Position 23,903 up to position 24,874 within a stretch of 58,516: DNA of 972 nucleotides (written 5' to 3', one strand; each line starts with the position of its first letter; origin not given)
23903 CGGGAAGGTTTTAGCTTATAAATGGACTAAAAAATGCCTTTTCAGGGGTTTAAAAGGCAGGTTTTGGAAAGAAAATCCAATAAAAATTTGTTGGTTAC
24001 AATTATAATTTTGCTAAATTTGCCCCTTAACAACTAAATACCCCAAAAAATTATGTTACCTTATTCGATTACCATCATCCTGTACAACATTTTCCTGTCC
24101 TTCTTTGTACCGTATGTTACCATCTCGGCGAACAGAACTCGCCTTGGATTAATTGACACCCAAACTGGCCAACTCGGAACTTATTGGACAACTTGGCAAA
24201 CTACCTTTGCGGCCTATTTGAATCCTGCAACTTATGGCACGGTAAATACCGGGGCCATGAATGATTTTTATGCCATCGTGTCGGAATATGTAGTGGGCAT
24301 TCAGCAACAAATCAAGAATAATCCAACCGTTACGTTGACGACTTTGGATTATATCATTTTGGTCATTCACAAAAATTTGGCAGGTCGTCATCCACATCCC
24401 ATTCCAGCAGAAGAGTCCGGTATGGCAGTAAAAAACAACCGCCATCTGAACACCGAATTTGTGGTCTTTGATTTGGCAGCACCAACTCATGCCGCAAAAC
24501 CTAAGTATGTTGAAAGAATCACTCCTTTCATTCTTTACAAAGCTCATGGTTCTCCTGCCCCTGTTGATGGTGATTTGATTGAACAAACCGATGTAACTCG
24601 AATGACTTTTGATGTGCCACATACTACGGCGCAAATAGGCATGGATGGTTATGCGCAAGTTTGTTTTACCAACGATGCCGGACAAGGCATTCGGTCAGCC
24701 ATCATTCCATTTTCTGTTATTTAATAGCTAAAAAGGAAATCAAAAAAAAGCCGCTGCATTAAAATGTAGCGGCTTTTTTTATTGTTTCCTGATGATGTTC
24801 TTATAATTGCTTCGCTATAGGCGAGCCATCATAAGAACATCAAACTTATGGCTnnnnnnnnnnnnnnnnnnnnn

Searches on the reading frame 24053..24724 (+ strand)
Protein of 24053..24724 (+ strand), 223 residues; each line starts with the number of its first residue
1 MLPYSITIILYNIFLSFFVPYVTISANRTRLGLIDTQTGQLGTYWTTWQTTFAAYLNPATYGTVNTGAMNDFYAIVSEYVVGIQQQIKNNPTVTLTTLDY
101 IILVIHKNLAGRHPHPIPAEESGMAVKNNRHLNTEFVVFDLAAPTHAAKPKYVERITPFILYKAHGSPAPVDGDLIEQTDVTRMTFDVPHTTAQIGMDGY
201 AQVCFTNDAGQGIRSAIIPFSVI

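Call 8: search_protein_families(library=pfam, proteins=[window:24053-24724:+])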
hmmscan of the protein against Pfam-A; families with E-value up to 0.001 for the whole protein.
window:24053-24724:+ (223 aa): 0 families

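Call 56: search_protein_families(library=pfam, max_evalue=5, proteins=[window:24053-24724:+, L088:265-924:+])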
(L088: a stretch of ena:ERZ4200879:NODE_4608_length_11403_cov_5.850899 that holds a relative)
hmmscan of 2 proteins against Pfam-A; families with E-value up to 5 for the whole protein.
window:24053-24724:+ (223 aa): 0 families

L088:265-924:+ (219 aa): 0 families

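Call 57: search_protein_families(library=phrogs, max_evalue=1, proteins=[window:24053-24724:+, L088:265-924:+])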
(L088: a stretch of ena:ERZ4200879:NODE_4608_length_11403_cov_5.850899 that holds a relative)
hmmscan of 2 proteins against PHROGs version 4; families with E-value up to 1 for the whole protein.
window:24053-24724:+ (223 aa): 0 families

L088:265-924:+ (219 aa): 0 families

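Call 93: find_homologous_proteins(query=window:24053-24724:+, max_evalue=0.001)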
Query window:24053-24724:+ (223 aa): 6 proteins with E <= 0.001 among 141 candidates.
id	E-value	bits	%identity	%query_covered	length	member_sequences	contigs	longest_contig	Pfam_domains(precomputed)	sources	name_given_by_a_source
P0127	3.5e-146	503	100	100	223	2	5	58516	-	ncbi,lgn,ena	-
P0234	1.4e-118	412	81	100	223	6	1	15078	-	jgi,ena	jgi:hypothetical protein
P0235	3.2e-102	359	74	100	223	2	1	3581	-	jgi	-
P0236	5.0e-93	329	67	100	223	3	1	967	-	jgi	jgi:hypothetical protein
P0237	1.4e-84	301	64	100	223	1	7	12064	-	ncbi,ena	-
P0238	6.0e-52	195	48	98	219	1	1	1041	-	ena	-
